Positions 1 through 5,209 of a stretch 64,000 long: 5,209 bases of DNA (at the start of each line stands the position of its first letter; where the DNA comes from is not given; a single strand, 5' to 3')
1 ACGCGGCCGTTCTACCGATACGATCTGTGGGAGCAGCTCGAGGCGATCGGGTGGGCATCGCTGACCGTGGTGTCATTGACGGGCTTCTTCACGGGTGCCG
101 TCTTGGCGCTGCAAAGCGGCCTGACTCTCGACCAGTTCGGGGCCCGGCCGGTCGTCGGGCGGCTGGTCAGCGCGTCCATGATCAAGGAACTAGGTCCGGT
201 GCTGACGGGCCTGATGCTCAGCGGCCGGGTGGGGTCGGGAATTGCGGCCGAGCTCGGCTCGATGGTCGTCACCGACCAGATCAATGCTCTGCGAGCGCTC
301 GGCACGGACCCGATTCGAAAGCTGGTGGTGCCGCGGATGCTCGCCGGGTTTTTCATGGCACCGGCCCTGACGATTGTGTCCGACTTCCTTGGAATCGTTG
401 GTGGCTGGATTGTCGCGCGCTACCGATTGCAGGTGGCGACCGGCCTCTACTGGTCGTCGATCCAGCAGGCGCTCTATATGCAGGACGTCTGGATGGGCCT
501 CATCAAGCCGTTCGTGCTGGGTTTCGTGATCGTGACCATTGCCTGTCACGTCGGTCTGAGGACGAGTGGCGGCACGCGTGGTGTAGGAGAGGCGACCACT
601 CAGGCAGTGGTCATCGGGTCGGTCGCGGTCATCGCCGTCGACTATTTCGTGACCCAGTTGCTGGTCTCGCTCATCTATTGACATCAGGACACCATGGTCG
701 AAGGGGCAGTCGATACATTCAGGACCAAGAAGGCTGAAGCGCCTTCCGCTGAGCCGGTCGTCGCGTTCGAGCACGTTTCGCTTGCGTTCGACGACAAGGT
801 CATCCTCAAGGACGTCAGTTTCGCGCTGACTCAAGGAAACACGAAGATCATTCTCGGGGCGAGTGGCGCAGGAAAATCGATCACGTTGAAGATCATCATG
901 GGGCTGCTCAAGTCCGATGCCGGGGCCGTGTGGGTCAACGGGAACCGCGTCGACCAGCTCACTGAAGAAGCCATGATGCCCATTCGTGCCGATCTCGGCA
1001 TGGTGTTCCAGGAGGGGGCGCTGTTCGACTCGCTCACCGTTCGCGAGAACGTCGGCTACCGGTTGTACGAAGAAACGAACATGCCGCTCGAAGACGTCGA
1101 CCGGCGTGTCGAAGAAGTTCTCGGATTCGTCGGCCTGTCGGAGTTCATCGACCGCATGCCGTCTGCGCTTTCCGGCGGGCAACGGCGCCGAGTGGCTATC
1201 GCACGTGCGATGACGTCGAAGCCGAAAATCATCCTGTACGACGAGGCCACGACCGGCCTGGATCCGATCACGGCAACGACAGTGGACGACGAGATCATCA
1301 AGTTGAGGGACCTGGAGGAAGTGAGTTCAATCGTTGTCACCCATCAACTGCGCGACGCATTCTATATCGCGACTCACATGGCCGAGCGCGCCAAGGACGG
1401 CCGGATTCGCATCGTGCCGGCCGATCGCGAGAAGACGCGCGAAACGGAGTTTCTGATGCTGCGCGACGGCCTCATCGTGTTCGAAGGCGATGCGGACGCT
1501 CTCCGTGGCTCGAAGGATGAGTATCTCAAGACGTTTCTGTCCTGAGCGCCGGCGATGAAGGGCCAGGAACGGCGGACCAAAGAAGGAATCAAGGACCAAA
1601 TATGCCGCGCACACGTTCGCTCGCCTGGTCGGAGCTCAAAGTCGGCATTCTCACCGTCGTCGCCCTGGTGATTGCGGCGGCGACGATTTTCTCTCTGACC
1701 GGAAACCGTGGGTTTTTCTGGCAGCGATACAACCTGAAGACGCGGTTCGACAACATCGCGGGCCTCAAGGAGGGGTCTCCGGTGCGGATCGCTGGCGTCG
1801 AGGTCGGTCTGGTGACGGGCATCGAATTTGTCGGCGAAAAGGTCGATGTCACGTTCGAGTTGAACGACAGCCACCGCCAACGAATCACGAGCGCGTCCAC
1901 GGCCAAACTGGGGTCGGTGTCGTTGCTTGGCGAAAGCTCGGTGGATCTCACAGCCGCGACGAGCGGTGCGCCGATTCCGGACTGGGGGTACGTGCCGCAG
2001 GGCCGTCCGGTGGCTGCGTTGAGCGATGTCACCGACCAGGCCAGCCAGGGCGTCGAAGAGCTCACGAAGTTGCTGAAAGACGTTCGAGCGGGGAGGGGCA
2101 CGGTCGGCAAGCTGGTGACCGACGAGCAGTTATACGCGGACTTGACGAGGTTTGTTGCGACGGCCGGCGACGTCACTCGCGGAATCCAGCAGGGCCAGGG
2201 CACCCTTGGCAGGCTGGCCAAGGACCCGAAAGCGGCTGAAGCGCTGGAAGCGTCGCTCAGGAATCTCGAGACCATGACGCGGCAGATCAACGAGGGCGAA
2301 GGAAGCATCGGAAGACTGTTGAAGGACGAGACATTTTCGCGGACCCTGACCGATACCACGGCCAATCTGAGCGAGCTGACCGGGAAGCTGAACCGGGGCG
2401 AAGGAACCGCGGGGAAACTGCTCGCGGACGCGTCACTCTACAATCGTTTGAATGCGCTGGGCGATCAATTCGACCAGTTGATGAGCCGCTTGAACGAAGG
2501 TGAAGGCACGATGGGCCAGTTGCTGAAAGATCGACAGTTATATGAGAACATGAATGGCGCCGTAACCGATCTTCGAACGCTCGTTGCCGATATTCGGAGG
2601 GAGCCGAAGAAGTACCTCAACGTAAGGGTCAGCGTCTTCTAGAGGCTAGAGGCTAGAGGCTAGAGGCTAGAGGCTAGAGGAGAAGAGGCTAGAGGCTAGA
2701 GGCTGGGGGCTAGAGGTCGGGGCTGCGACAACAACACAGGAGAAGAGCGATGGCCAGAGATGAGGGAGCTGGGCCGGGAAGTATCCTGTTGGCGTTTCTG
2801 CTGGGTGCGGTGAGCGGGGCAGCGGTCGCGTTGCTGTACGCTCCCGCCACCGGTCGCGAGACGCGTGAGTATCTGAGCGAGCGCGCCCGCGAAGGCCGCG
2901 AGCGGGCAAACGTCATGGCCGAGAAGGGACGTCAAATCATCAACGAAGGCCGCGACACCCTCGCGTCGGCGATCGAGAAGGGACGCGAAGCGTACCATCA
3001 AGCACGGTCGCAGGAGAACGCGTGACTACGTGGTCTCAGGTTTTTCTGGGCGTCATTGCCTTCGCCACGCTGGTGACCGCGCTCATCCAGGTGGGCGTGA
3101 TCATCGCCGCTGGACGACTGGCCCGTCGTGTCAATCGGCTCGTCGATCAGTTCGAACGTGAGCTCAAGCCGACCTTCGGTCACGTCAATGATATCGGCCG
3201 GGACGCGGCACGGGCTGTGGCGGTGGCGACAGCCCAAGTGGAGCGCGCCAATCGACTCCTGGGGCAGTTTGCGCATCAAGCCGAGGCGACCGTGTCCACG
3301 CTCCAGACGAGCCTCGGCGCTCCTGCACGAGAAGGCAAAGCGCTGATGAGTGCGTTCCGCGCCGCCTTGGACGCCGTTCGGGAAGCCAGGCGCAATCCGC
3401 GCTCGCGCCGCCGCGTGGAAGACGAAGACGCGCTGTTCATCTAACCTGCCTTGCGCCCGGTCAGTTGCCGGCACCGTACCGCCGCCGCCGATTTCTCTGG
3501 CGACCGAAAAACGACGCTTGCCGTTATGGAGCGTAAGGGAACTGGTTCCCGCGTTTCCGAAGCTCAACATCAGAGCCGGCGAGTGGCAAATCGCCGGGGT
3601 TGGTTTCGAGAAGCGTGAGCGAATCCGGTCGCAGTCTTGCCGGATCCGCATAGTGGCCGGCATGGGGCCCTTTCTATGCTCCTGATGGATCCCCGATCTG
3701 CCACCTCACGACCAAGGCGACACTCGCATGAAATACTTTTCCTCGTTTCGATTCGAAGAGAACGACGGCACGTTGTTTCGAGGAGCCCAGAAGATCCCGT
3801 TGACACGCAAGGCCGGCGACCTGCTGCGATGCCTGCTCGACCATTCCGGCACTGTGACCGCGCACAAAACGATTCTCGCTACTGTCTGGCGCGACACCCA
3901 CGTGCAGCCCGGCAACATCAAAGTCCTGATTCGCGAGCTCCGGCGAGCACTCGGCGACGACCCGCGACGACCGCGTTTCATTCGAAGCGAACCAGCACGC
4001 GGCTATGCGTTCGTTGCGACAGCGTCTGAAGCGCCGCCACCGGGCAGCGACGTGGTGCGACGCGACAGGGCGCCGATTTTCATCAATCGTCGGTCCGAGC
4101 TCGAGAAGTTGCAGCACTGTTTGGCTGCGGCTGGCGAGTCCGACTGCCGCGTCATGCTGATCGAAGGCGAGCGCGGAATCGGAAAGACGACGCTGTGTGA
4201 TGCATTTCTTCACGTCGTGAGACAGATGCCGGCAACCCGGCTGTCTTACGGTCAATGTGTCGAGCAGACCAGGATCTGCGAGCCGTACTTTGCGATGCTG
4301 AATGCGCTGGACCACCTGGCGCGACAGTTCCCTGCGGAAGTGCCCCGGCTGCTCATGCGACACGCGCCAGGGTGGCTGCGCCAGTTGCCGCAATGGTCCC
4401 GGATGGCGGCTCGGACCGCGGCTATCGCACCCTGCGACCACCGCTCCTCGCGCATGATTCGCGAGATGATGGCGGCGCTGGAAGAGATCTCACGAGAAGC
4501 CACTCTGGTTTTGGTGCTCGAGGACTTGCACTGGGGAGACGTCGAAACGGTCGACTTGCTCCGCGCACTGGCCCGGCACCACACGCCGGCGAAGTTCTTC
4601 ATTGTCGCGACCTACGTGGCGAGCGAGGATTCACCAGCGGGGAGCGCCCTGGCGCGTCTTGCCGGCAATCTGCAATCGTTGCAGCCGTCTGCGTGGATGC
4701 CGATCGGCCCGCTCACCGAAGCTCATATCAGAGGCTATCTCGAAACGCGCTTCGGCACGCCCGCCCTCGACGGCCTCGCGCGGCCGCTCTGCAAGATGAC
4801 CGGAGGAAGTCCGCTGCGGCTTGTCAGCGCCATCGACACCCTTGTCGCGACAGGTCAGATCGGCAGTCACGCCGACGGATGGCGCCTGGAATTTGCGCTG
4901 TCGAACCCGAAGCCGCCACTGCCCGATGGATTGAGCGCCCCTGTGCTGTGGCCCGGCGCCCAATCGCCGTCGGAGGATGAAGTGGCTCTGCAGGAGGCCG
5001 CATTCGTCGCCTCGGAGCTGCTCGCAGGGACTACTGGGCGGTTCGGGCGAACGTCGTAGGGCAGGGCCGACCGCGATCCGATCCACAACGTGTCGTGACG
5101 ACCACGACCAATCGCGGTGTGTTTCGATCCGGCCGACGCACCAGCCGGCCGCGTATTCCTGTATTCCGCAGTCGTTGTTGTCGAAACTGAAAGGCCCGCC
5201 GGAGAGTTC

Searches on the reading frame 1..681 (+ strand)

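Call 25: search_protein_families(library=pfam, proteins=[window:1-681:+], max_evalue=0.0001)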
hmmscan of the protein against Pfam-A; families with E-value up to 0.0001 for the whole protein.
window:1-681:+ (226 aa): 1 family
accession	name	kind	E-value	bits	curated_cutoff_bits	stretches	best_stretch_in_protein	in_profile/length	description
PF02405.21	MlaE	-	1.6e-77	260.3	22.5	1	10-220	2-212/212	Permease MlaE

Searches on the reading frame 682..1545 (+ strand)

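Call 25: search_protein_families(library=pfam, proteins=[window:682-1545:+], max_evalue=0.0001)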
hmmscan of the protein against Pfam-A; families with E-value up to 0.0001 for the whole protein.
window:682-1545:+ (287 aa): 1 family
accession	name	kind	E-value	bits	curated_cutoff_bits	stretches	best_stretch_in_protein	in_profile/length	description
PF00005.33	ABC_tran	-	1.3e-33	117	25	1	42-191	1-137/137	ABC transporter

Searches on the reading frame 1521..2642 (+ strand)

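Call 25: search_protein_families(library=pfam, proteins=[window:1521-2642:+], max_evalue=0.0001)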
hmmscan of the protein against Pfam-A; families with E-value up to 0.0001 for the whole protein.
window:1521-2642:+ (373 aa): 1 family
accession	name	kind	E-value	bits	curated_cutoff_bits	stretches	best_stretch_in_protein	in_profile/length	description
PF02470.25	MlaD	-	8.4e-17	61.6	25.1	1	70-145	3-80/81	MlaD protein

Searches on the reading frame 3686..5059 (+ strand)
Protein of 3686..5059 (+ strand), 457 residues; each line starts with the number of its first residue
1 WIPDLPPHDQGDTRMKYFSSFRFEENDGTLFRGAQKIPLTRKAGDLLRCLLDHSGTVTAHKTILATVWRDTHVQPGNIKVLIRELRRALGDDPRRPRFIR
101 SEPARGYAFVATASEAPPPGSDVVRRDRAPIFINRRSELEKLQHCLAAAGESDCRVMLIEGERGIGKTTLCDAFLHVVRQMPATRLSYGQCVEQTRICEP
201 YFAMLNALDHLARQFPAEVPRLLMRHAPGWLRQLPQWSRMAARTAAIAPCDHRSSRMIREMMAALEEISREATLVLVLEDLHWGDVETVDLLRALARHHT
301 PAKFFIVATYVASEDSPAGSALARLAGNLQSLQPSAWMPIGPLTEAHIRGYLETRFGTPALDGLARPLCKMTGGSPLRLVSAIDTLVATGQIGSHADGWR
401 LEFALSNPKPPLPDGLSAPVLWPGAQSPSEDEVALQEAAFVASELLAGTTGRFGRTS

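Call 25: search_protein_families(library=pfam, proteins=[window:3686-5059:+], max_evalue=0.0001)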
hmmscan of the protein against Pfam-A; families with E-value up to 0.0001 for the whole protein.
window:3686-5059:+ (457 aa): 3 families
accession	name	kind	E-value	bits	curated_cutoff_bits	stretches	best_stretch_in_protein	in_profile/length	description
PF13191.12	AAA_16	-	4.6e-23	83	32.6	1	132-305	2-165/167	AAA ATPase domain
PF00486.34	Trans_reg_C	-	2.5e-14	53.5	26.2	1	35-109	2-77/77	Transcriptional regulatory protein, C terminal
PF13401.12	AAA_22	-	1.2e-06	29.3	27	1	152-309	3-123/130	AAA domain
